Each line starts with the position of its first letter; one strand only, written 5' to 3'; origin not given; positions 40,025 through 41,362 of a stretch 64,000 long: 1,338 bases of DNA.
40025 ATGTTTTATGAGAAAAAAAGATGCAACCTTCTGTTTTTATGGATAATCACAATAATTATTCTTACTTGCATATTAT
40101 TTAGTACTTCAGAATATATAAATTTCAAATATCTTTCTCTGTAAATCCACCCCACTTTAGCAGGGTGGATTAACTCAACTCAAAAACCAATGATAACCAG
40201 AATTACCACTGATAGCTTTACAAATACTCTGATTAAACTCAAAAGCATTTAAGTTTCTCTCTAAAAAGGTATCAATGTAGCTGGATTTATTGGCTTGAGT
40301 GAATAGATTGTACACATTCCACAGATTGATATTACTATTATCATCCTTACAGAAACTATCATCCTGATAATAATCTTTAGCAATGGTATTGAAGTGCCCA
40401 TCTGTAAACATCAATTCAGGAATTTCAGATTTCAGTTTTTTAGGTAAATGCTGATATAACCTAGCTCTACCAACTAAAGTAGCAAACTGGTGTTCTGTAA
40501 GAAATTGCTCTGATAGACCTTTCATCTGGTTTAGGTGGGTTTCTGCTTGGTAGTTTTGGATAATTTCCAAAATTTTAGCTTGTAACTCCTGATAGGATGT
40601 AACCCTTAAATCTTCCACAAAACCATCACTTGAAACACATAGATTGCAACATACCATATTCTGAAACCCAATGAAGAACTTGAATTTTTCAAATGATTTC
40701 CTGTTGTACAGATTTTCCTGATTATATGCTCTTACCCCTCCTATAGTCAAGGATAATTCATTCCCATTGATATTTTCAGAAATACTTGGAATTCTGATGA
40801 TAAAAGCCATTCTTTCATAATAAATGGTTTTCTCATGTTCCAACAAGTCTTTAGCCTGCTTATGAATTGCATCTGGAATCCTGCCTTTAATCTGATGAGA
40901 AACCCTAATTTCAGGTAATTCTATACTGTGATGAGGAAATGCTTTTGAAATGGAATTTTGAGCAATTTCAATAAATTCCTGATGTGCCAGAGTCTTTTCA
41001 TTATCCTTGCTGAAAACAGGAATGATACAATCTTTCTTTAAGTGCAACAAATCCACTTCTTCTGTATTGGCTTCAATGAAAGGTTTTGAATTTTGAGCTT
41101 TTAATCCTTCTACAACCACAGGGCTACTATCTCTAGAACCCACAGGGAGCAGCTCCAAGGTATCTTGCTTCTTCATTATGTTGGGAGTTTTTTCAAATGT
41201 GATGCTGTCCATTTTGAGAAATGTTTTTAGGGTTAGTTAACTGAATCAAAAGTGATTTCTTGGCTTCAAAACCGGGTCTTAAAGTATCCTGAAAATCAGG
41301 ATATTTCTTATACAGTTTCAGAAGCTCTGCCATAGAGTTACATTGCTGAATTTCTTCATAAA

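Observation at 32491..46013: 13.4-kb integrative island inserted at the tRNA-Asp 3' end with 48-bp att repeats, possibly satellite-like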

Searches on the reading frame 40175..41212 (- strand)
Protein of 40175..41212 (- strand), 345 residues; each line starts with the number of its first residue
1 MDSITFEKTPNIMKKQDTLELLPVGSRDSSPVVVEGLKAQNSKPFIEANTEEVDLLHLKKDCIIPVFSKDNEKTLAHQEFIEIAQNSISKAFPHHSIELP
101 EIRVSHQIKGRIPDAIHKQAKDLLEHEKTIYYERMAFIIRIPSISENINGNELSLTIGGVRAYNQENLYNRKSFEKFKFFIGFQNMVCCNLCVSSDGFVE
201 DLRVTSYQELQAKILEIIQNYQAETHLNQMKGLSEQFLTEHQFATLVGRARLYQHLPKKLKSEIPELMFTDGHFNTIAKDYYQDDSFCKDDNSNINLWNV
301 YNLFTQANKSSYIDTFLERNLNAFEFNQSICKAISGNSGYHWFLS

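Call 7: search_protein_families(library=pfam, max_evalue=0.01, proteins=[window:40175-41212:-])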
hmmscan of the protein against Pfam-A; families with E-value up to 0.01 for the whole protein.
window:40175-41212:- (345 aa): 1 family
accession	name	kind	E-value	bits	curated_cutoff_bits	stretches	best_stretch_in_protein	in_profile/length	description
PF12987.12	DUF3871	-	9.3e-146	485.1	27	1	31-344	6-318/318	Domain of unknown function, B. Theta Gene description (DUF3871)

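Call 12: search_protein_families(library=phrogs, max_evalue=0.01, proteins=[window:40175-41212:-])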
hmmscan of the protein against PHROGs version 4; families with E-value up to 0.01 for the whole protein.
window:40175-41212:- (345 aa): 1 family
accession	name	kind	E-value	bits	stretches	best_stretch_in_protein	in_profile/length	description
phrog_3532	-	unknown function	0.0023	18.3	1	204-329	53-173/292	-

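Call 13: search_protein_families(library=ncbifam, max_evalue=0.01, proteins=[window:40175-41212:-])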
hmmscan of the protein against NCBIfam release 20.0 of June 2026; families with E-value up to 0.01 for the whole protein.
window:40175-41212:- (345 aa): 0 families

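Call 26: search_dna_similar(query=window:40175-41212:-, collection=phages, mode=protein, max_evalue=0.001)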
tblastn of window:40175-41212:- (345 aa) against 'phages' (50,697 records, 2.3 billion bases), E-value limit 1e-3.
Records with a match: 2; places in all: 2; records where one place covers at least 80% of the query: 1.
Best place of each record, by identity: <60% 2.
By first word of the organism name: Bacteriophage 2.
By host as written in the record: - 2.
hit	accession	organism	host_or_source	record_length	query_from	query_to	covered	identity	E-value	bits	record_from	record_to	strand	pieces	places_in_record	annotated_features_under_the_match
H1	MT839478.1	Bacteriophage sp.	human fecal samples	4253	17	345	95%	50.3%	1e-108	350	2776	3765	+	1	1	record has no annotation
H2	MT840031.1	Bacteriophage sp.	human fecal samples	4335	177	345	49%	35.7%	3e-27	118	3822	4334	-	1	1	record has no annotation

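Call 30: find_related_loci(query=A1, collection=viral_contigs, flank=10000)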
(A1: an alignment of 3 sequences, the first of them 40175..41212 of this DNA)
Query A1 (345 aa) in viral_contigs; peptide patterns used: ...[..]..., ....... (x = any residue, [..] = any of these).
108 stretches matched a pattern; 41 encode a relative of the query (tblastn E <= 1e-3); 40 distinct loci.
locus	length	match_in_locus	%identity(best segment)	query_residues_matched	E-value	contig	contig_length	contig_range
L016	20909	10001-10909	74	43-345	6e-150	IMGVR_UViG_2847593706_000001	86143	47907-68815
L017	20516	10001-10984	65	21-345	2e-147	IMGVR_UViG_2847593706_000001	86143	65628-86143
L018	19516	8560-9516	55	24-344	1e-122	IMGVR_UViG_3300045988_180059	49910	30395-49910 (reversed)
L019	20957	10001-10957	55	24-344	2e-121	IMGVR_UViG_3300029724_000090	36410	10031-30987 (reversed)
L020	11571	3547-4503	55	25-344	1e-118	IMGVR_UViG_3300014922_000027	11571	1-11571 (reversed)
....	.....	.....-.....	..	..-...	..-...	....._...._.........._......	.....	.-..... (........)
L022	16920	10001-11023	53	17-344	1e-117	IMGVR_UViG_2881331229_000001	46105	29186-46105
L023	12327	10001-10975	52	20-344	2e-115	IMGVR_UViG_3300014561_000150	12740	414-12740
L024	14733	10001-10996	51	12-344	6e-115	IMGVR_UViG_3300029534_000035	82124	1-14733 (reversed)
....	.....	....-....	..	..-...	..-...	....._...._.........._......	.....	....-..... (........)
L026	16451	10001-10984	50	8-344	5e-114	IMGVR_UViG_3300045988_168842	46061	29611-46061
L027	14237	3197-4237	52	18-344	1e-113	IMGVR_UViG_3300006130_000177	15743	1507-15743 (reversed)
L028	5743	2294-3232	52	33-344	3e-113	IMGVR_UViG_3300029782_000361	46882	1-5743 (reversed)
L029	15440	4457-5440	50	8-344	2e-112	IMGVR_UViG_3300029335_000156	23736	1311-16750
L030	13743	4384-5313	55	34-345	1e-112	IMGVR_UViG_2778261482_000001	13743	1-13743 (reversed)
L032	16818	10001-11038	49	10-345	6e-110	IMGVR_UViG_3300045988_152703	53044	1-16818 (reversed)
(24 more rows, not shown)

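Call 36: search_solved_structures(query=window:40175-41212:-, max_evalue=1)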
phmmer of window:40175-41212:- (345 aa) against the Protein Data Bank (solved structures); distinct sequences matched with E-value up to 1: 0.

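Call 39: find_homologous_proteins(query=window:40175-41212:-, max_evalue=1e-10)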
Query window:40175-41212:- (345 aa): 7256 proteins with E <= 1e-10 among 8000 candidates; the best 120 are listed.
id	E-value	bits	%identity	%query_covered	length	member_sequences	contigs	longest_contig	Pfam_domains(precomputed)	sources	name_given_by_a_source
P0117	3.7e-230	780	100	100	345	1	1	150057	PF12987.13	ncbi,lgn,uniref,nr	ncbi:DUF3871 family protein [Moheibacter sediminis]|uniref:DUF3871 family protein n=1 Tax=Moheibacte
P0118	9.3e-212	720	92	100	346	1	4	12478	PF12987.13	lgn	-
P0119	3.8e-208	708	90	100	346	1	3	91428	PF12987.13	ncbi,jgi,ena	-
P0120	4.1e-202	688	89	100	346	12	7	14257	PF12987.13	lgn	-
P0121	1.7e-199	680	88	100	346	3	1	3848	PF12987.13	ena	-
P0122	1.4e-197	673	86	100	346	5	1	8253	PF12987.13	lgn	-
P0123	2.3e-196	669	87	100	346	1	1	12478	PF12987.13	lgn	-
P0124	1.2e-174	598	78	96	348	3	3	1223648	PF12987.13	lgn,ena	-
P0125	9.8e-173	592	81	92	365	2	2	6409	PF12987.13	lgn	-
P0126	2.9e-171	587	83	88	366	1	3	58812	PF12987.13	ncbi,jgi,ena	-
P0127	7.6e-170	582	74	100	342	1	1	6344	PF12987.13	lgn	-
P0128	2.7e-169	580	80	91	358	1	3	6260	PF12987.13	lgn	-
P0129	2.7e-169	580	83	88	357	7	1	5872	PF12987.13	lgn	-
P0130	2.8e-169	580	78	92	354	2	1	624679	PF12987.13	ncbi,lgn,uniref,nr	ncbi:DUF3871 family protein [Moheibacter sediminis]|uniref:DUF3871 family protein n=1 Tax=Moheibacte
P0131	3.4e-169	580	78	96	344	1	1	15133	PF12987.13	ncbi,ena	-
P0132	1.4e-168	578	82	88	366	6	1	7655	PF12987.13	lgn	-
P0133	3.9e-166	570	74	100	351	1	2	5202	PF12987.13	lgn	-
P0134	2.7e-165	567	74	98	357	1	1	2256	PF12987.13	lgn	-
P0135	1.1e-164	565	73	100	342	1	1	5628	PF12987.13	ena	-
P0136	3.7e-164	564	78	92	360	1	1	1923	PF12987.13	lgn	-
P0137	9.1e-164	562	80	88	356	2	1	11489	PF12987.13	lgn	-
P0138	1.3e-163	562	80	88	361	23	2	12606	PF12987.13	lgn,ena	-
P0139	6.7e-163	559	89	80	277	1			PF12987.13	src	-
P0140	8.1e-163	559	72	100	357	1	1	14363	PF12987.13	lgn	-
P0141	1.2e-162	559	71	97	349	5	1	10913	PF12987.13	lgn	-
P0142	5.0e-162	557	78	88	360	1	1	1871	PF12987.13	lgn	-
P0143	2.7e-161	554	71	97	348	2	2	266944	PF12987.13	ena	-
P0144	7.9e-161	553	78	88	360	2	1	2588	PF12987.13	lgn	-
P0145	1.6e-159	548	80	88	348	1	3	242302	PF12987.13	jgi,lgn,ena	-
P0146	3.2e-158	544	78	88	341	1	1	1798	PF12987.13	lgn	-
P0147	1.7e-157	542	78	88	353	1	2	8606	PF12987.13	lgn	-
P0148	8.5e-157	539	73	94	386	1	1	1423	PF12987.13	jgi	-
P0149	8.5e-157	539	76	91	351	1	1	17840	PF12987.13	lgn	-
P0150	1.5e-156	539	68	97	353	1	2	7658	PF12987.13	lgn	-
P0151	5.3e-156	537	71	97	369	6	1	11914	PF12987.13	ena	-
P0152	1.2e-155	536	72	94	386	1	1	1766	PF12987.13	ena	-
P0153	1.6e-155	535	73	94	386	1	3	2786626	PF12987.13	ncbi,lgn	ncbi:DUF3871 family protein [Cloacibacterium normanense]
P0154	3.6e-155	534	72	94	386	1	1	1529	PF12987.13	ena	-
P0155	4.2e-155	534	73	94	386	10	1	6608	PF12987.13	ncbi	-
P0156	4.4e-155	534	73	95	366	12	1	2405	PF12987.13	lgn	-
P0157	5.0e-155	534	72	94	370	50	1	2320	PF12987.13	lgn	-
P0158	6.1e-155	533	72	94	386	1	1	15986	PF12987.13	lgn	-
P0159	9.1e-155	533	72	94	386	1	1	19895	PF12987.13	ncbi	-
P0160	9.4e-155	533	75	88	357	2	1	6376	PF12987.13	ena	-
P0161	1.1e-154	532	68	100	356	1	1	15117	PF12987.13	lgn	-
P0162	1.1e-154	532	76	88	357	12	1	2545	PF12987.13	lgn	-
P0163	2.4e-154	531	67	100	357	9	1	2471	PF12987.13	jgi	jgi:Domain of unknown function, B. Theta Gene description (DUF3871)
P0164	2.6e-154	531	72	94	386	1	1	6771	PF12987.13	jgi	-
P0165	1.2e-153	529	72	94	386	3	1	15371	PF12987.13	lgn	-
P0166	1.5e-153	529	70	94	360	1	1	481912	PF12987.13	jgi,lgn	jgi:hypothetical protein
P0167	1.7e-153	529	73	92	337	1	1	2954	PF12987.13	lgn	-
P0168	2.4e-153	528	67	96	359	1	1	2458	PF12987.13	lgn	-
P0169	2.8e-153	528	70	97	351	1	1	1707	PF12987.13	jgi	jgi:hypothetical protein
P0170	2.9e-153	528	75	88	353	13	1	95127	PF12987.13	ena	-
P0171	4.8e-153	527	69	97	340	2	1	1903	PF12987.13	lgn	-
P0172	5.3e-153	527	67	100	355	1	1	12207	PF12987.13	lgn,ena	-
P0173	1.0e-152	526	67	100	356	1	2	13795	PF12987.13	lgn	-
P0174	1.2e-152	526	69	97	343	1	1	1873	PF12987.13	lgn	-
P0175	1.8e-152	525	69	94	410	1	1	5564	PF12987.13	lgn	-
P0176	1.8e-152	525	71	92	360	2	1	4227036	PF12987.13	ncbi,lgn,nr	ncbi:MAG: DUF3871 family protein [Candidatus Chryseobacterium colombiense]|nr:DUF3871 family protein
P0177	2.0e-152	525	75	88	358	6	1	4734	PF12987.13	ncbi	-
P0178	2.3e-152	525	70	94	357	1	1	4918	PF12987.13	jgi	jgi:Domain of unknown function, B. Theta Gene description (DUF3871)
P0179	3.2e-152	524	75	88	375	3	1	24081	PF12987.13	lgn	-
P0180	3.6e-152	524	76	88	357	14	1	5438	PF12987.13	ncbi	-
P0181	4.6e-152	524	75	88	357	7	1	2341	PF12987.13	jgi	jgi:hypothetical protein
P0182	5.0e-152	524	68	95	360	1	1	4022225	PF12987.13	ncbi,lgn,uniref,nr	ncbi:DUF3871 family protein [Chryseobacterium nepalense]|uniref:DUF3871 family protein n=1 Tax=Chrys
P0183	5.7e-152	524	73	89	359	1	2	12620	PF12987.13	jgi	jgi:Domain of unknown function, B. Theta Gene description (DUF3871)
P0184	6.6e-152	523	73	88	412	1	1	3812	PF12987.13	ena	-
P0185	6.8e-152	523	75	88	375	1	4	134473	PF12987.13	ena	-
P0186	9.1e-152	523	66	100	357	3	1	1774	PF12987.13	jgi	jgi:hypothetical protein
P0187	1.1e-151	523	69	98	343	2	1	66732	PF12987.13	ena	-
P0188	1.1e-151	523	75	88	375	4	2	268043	PF12987.13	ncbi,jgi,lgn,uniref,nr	ncbi:DUF3871 family protein [Chryseobacterium gleum]|uniref:DUF3871 family protein n=1 Tax=Chryseoba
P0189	1.6e-151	522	75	88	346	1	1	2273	PF12987.13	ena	-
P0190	1.8e-151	522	72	91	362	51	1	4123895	PF12987.13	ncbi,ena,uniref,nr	ncbi:DUF3871 family protein [Elizabethkingia sp. M8]|uniref:DUF3871 family protein n=1 Tax=Elizabeth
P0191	2.2e-151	522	69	94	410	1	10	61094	PF12987.13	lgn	-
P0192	2.5e-151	521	73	88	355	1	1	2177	PF12987.13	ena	-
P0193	2.8e-151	521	68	94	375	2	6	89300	PF12987.13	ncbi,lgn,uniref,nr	ncbi:DUF3871 family protein [uncultured Chryseobacterium sp.]|uniref:DUF3871 family protein n=1 Tax=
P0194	3.1e-151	521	67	100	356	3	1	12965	PF12987.13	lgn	-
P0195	3.4e-151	521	69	99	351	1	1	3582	PF12987.13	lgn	-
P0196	3.6e-151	521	68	94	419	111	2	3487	PF12987.13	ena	-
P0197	4.0e-151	521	74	88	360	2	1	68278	PF12987.13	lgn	-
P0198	5.2e-151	520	73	88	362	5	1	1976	PF12987.13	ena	-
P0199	5.6e-151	520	69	99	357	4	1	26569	PF12987.13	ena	-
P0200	8.9e-151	520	66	100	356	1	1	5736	PF12987.13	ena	-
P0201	9.0e-151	520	71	88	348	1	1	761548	PF12987.13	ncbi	ncbi:MAG: DUF3871 family protein [Gelidibacter sp.]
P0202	9.4e-151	520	68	94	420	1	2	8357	PF12987.13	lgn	-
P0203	9.5e-151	520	67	100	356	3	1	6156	PF12987.13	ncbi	-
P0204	1.1e-150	519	68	97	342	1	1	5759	PF12987.13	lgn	-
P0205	1.1e-150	519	67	100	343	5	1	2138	PF12987.13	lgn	-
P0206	1.2e-150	519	74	88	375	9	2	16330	PF12987.13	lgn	-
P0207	1.3e-150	519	67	99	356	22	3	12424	PF12987.13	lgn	-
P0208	1.3e-150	519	67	95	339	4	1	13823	PF12987.13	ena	-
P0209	1.4e-150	519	73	88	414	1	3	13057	PF12987.13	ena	-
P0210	1.5e-150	519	66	100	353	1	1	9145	PF12987.13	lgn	-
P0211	1.6e-150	519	68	94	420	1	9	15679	PF12987.13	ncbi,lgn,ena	-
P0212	1.6e-150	519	74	88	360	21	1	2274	PF12987.13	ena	-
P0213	1.8e-150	519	67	97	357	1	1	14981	PF12987.13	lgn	-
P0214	2.4e-150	518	68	94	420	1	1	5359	PF12987.13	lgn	-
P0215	2.4e-150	518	71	88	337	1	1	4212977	PF12987.13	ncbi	ncbi:DUF3871 family protein [Winogradskyella sp. PC D3.3]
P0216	2.5e-150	518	65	98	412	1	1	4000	PF12987.13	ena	-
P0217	2.9e-150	518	67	96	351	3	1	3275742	PF12987.13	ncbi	ncbi:DUF3871 family protein [Flavobacterium covae]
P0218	3.0e-150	518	68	94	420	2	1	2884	PF12987.13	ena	-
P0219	3.2e-150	518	66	100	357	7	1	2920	PF12987.13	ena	-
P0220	3.2e-150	518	68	94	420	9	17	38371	PF12987.13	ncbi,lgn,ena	-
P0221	4.0e-150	517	69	94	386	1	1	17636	PF12987.13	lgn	-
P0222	5.2e-150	517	74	88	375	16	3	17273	PF12987.13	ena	-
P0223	7.5e-150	517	72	88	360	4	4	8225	PF12987.13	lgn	-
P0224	7.6e-150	517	72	88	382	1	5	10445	PF12987.13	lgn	-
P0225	7.7e-150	517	69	94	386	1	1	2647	PF12987.13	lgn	-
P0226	8.0e-150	516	67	95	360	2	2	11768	PF12987.13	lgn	-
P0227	8.8e-150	516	72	88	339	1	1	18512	PF12987.13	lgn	-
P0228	9.2e-150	516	69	94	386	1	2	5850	PF12987.13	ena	-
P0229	1.0e-149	516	68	94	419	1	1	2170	PF12987.13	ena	-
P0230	1.3e-149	516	69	96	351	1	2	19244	PF12987.13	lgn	-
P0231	1.3e-149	516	68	94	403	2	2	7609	PF12987.13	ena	-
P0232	1.3e-149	516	70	94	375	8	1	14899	PF12987.13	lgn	-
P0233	1.4e-149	516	74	89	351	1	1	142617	PF12987.13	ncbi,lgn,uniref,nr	ncbi:protein of unknown function [Algoriella xinjiangensis]|uniref:DUF3871 family protein n=1 Tax=Al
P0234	1.4e-149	516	68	94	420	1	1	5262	PF12987.13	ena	-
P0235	1.4e-149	516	64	99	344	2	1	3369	PF12987.13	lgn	-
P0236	1.4e-149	516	71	88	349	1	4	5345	PF12987.13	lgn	-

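Call 42: find_encoding_contigs(protein=P0130, flank=10000, max_places=1)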
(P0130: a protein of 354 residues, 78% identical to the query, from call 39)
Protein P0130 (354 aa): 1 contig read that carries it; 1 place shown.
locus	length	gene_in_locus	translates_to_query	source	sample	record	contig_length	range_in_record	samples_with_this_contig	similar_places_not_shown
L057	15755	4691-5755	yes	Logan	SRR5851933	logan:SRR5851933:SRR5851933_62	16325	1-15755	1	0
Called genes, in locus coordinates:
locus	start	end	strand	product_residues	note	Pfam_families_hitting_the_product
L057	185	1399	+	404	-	PF17293:Arm-DNA-bind_5, PF13102:Phage_int_SAM_5, PF00589:Phage_integrase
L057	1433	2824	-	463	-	-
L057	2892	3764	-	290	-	-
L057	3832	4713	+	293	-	PF13479:AAA_24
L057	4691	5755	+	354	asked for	PF12987:DUF3871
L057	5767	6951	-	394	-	-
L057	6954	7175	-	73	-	-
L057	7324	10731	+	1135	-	PF27260:Y4jQ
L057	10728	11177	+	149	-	PF00072:Response_reg (weak)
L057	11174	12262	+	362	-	-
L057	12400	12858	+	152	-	-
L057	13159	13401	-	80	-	PF12844:HTH_19, PF01381:HTH_3, PF13443:HTH_26 (weak)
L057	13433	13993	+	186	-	-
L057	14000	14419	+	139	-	-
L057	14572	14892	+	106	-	-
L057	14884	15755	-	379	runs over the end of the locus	PF13481:AAA_25, PF06745:ATPase (faint)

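Call 45: predict_structure(alignment_id=A3)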
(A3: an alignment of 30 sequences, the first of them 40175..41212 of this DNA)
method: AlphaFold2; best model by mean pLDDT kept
length: 345 residues; sequences in the alignment: 30
mean_pLDDT: 63.2   pTM: 0.66
mean pLDDT of the five models: 63.2, 59.3, 58.7, 58.0, 57.4
residues with pLDDT >= 90: 7; 70-90: 151; 50-70: 88; < 50: 99
segments of 3 or more residues with pLDDT < 50: 1-41, 64-73, 107-127, 164-174, 186-189, 336-345
pLDDT, mean of each block of 10 residues (from residue 1): 38 34 30 30 55 79 47 63 90 88 63 40 46 78 83 83 46 59 60 59 72 88 82 77 72 70 62 73 70 77 61 62 69 54 41
secondary structure, 60 per line:
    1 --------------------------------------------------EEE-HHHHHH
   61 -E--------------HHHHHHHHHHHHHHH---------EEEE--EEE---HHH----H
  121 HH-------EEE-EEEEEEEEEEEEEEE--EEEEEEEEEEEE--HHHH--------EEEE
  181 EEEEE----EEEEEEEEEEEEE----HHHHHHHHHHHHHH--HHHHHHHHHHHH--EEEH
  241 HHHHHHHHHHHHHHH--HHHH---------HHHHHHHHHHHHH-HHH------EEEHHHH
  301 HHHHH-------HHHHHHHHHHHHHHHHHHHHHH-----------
elements in order: E51-53 H55-60 H77-91 E101-104 E107-109 E130-132 E134-148 E151-162 H165-168 E177-185 E190-202 H207-220 H223-234 E237-239 H240-255 H258-261 H271-283 E294-296 H297-305 H313-334

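Call 64: get_annotated_region(hit=H1, flank=5000)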
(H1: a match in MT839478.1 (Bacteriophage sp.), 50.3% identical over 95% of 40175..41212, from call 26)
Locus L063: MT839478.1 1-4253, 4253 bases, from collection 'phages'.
description: UNVERIFIED: Bacteriophage sp. clone scaffold_10813 genomic sequence.
organism: Bacteriophage sp. (NCBI taxid 38018)
taxonomy: Viruses
host: -; source: human fecal samples; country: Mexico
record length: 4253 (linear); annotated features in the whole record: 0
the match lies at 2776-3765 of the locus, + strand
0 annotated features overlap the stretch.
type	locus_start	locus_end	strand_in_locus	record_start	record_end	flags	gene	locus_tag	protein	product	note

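Call 85: search_protein_families(library=pfam, max_evalue=0.01, proteins=[L016:6269-8770:+, L024:5322-7490:+, L057:1433-2824:-, L057:2892-3764:-, L024:4020-5228:+, L024:7733-8386:+, L032:5388-7499:+])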
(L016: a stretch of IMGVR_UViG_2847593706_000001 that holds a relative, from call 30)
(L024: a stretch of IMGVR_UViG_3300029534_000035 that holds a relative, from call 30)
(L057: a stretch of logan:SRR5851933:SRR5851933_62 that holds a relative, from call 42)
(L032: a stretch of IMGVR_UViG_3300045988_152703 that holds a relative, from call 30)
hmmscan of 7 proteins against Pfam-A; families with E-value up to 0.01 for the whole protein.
L016:6269-8770:+ (833 aa): 5 families
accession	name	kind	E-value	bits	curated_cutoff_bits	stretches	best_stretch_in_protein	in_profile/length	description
PF00270.35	DEAD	-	2.1e-10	41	26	1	46-215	7-162/167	DEAD/DEAH box helicase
PF04851.21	ResIII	-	1e-09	39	22.5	1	45-207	14-154/164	Type III restriction enzyme, res subunit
PF25199.1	nSTAND_NTPase5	-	4.4e-05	23.8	34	1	9-92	5-78/145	Novel STAND NTPase 5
PF02399.21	Herpes_ori_bp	-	0.00095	17.8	20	1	50-109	44-103/820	Origin of replication binding protein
PF01637.24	ATPase_2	-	0.0024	18.2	33.2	1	52-196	17-135/225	ATPase domain predominantly from Archaea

L024:5322-7490:+ (722 aa): 1 family
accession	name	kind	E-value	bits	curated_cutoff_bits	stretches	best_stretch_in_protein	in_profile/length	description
PF00270.35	DEAD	-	6.4e-06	26.4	26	1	101-221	43-161/167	DEAD/DEAH box helicase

L057:1433-2824:- (463 aa): 0 families

L057:2892-3764:- (290 aa): 0 families

L024:4020-5228:+ (402 aa): 2 families
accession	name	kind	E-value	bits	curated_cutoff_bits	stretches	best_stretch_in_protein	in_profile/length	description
PF13102.12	Phage_int_SAM_5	-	0.00032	21.4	22.3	1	97-175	5-85/98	Phage integrase SAM-like domain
PF17293.8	Arm-DNA-bind_5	-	0.0082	17.1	22.6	0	13-71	10-71/87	Arm DNA-binding domain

L024:7733-8386:+ (217 aa): 0 families

L032:5388-7499:+ (703 aa): 1 family
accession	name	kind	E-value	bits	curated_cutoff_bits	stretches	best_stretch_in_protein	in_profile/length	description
PF00270.35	DEAD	-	7.9e-07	29.4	26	1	102-224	43-163/167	DEAD/DEAH box helicase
